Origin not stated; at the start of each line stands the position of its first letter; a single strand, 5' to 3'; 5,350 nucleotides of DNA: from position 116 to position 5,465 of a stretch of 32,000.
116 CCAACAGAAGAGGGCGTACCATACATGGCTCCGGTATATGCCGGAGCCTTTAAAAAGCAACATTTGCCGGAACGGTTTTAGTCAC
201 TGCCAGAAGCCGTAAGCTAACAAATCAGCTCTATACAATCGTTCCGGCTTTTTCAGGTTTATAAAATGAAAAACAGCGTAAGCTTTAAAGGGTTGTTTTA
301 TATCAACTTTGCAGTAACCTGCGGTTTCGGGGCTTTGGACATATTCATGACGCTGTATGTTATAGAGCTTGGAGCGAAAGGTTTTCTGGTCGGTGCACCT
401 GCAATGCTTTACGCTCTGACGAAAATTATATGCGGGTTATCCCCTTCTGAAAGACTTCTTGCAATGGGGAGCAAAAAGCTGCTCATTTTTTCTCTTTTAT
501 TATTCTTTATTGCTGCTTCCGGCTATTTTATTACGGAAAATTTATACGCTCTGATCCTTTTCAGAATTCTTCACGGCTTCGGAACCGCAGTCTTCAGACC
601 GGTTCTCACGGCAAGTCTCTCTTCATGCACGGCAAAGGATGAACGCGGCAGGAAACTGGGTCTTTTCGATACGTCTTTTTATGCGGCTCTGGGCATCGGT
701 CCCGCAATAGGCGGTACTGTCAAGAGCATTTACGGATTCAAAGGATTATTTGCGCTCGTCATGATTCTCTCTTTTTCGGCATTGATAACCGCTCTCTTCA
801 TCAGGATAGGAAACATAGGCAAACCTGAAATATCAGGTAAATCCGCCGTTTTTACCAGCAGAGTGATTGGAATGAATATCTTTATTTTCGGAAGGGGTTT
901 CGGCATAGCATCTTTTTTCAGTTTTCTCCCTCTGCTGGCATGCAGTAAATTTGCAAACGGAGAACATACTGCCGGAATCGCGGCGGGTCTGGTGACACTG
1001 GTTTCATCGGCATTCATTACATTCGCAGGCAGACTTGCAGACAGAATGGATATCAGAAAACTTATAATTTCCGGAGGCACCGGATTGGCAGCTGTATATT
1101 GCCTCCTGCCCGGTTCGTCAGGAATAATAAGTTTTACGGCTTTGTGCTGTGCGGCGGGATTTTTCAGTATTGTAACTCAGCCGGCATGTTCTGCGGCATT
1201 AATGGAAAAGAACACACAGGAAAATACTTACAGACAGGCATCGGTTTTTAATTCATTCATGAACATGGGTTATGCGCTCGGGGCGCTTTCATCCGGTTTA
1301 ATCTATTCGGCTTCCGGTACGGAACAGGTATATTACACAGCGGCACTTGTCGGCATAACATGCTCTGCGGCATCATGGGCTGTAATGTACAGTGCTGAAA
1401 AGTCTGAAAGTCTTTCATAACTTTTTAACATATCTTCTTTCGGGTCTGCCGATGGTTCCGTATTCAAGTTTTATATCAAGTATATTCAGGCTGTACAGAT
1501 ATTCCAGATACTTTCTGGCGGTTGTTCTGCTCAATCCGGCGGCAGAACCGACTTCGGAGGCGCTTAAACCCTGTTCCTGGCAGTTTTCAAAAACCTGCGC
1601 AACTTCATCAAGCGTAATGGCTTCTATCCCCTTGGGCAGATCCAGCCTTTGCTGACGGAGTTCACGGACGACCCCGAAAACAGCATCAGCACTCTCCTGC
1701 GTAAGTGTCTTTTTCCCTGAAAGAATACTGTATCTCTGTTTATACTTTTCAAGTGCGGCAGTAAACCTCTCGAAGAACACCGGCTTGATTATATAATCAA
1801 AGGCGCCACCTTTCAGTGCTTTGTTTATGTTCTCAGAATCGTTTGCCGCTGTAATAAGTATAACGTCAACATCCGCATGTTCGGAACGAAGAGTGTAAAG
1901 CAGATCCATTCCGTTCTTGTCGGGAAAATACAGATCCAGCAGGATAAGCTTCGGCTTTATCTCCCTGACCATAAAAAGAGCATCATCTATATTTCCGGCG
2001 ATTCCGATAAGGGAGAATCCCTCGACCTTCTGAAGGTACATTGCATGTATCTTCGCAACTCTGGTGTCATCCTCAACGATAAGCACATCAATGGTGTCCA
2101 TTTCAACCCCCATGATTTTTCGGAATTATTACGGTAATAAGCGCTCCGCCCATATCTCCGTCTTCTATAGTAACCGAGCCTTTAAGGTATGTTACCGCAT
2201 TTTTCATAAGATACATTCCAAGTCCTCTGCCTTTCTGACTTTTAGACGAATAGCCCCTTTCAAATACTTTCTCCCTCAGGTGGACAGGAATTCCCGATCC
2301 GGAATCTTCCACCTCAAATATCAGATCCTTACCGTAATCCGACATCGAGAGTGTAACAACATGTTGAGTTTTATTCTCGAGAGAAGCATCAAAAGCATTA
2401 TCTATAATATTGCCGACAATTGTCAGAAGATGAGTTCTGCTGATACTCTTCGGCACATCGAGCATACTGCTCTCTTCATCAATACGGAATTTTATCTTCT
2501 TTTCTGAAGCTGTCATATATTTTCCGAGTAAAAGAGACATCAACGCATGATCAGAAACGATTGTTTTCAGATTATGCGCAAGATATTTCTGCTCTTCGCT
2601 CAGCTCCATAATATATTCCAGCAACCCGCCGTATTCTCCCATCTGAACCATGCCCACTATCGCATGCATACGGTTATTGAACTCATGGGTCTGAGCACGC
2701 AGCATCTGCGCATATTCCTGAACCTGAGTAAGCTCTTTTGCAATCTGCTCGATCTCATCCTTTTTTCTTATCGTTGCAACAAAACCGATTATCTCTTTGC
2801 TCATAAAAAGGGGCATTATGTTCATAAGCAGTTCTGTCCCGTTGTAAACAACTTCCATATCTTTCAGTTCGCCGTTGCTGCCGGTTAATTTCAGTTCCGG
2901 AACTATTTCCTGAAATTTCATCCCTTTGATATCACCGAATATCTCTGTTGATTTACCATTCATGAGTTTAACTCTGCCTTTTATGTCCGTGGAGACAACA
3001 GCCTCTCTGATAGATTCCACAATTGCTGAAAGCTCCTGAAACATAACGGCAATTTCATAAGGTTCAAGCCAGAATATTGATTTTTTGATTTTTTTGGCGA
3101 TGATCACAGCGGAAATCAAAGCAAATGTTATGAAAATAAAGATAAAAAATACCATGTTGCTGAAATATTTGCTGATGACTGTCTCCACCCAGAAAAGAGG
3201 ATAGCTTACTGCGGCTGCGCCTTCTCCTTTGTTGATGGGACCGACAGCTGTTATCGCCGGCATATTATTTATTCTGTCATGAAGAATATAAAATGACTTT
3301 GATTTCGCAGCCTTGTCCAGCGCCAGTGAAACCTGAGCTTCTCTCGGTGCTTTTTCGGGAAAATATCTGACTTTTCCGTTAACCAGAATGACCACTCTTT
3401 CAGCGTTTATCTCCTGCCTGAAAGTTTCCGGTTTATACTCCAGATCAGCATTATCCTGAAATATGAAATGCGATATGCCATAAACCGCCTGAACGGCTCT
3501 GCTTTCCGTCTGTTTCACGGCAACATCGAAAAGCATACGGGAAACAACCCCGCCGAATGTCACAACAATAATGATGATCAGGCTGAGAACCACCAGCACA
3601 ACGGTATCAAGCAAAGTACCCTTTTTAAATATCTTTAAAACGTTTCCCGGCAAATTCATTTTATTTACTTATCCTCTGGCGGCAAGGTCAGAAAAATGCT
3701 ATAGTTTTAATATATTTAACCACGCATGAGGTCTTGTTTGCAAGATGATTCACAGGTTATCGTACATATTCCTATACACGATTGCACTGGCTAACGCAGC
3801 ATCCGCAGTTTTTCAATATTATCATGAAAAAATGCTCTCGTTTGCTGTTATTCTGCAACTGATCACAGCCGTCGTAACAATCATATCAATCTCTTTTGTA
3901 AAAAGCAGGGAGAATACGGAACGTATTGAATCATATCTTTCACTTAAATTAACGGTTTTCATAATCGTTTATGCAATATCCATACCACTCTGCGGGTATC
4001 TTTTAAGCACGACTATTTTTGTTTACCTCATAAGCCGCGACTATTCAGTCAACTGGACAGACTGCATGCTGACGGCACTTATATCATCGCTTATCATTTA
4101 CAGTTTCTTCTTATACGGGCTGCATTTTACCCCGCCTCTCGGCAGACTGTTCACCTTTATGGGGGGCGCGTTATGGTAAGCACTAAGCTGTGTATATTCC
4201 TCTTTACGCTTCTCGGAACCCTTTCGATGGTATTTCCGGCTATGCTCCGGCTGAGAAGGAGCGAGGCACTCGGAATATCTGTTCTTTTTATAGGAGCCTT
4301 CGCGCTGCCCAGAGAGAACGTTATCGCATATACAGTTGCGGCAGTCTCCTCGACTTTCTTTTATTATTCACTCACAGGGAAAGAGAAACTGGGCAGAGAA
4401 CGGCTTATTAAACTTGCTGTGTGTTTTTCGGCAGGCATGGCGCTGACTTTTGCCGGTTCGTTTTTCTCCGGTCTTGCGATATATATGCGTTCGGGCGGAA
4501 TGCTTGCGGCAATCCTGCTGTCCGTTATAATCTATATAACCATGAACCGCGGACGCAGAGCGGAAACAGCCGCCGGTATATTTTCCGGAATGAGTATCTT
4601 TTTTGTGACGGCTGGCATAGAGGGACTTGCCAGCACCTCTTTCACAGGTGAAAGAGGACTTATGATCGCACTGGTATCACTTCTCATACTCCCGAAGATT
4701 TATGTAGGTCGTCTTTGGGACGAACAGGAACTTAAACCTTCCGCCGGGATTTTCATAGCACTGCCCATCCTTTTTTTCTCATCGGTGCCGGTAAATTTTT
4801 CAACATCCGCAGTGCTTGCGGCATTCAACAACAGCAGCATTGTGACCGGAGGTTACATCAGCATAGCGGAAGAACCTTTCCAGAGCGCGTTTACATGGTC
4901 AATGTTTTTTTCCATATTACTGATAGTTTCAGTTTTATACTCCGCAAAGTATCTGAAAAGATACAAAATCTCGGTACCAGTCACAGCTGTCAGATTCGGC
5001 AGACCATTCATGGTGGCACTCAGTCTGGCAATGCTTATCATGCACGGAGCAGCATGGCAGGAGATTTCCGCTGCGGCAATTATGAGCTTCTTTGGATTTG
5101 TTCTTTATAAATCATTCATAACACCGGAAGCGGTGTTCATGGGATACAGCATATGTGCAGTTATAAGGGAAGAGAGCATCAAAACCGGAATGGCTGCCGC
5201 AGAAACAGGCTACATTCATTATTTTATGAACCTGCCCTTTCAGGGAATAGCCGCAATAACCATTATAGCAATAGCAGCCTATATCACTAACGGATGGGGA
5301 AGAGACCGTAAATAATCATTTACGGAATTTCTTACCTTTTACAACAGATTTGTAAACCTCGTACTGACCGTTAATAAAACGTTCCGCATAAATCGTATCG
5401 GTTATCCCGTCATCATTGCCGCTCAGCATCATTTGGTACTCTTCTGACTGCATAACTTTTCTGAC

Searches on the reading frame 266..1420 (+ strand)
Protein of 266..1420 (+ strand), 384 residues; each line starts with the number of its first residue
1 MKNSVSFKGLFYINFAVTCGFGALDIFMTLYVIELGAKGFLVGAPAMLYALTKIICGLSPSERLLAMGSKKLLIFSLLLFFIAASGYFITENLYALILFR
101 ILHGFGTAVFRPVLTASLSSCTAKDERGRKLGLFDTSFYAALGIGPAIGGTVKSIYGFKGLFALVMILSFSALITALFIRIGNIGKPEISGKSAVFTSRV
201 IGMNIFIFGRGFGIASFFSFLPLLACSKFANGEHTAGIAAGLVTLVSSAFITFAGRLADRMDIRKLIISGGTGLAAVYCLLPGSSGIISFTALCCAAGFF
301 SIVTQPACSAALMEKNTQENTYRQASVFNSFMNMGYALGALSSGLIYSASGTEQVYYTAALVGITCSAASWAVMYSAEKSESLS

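Call 16: search_protein_families(library=pfam, proteins=[window:266-1420:+], max_evalue=0.0001)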
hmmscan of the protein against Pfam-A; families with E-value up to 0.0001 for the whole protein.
window:266-1420:+ (384 aa): 3 families
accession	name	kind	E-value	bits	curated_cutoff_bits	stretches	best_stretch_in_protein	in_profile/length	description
PF07690.21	MFS_1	-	3.3e-36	125.4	33.4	2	11-224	2-228/347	Major Facilitator Superfamily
PF05977.19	MFS_3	-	2.9e-09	36.3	27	1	63-178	76-187/524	Transmembrane secretion effector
PF12832.13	MFS_1_like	-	7.3e-08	32.3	25.2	1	9-156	216-365/373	MFS_1 like family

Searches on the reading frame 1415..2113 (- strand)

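Call 16: search_protein_families(library=pfam, proteins=[window:1415-2113:-], max_evalue=0.0001)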
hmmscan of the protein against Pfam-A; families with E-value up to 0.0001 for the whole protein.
window:1415-2113:- (232 aa): 2 families
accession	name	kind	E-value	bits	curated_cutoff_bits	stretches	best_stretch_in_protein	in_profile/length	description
PF00072.30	Response_reg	-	8.4e-22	77.9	30.2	1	10-121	1-110/111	Response regulator receiver domain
PF20714.3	HTH_64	-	4.3e-08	33.7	27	1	167-228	2-62/65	DpiA-like helix-turn-helix domain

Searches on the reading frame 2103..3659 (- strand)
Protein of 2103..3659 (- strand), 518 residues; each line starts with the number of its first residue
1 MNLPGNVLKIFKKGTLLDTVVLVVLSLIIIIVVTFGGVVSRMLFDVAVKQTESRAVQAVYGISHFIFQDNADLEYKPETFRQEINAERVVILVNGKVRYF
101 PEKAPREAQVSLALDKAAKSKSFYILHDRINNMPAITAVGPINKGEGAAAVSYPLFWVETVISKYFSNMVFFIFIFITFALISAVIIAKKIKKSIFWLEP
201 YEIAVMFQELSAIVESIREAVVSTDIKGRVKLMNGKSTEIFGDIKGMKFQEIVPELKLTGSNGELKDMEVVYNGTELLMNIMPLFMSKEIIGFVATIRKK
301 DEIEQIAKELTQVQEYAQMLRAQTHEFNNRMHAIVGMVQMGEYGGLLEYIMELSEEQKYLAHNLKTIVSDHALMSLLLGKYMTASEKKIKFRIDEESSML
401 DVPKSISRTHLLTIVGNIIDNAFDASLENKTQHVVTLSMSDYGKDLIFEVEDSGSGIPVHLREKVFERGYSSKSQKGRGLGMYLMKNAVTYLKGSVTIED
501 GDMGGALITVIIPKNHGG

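Call 16: search_protein_families(library=pfam, proteins=[window:2103-3659:-], max_evalue=0.0001)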
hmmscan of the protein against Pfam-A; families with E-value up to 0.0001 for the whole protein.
window:2103-3659:- (518 aa): 3 families
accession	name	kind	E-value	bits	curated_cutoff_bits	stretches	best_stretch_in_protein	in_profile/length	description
PF02518.31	HATPase_c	-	1e-18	68.2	26.4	1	409-514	4-109/111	Histidine kinase-, DNA gyrase B-, and HSP90-like ATPase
PF14501.12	HATPase_c_5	-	8.3e-08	32.5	22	1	408-501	3-91/102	GHKL domain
PF14689.11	SPOB_a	-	6e-06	26.2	28.1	1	308-358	4-54/62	Sensor_kinase_SpoOB-type, alpha-helical domain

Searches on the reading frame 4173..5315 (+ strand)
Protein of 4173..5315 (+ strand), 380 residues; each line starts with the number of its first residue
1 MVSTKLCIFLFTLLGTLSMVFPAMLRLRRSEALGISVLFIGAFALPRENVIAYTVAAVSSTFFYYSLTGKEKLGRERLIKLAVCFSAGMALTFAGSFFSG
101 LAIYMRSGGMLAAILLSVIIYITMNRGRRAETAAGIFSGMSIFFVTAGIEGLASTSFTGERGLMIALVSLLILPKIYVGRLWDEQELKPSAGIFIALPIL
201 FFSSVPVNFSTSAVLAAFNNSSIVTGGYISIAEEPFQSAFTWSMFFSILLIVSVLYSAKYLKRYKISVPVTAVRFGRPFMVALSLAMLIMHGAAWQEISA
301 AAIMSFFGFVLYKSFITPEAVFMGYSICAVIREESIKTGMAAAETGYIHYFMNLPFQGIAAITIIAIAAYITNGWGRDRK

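Call 16: search_protein_families(library=pfam, proteins=[window:4173-5315:+], max_evalue=0.0001)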
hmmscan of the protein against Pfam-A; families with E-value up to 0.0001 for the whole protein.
window:4173-5315:+ (380 aa): 0 families

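Call 86: search_protein_families(library=pfam, proteins=[window:4173-5315:+], max_evalue=1)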
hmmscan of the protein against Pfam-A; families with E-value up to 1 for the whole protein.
window:4173-5315:+ (380 aa): 2 families
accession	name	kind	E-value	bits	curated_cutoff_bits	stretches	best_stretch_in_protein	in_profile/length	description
PF03788.19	LrgA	-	0.47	10.9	28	1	93-171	2-81/94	LrgA family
PF23529.1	Microp_apicomplexa_16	-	0.54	10.8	27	0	276-320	14-58/73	Apicomplexa microprotein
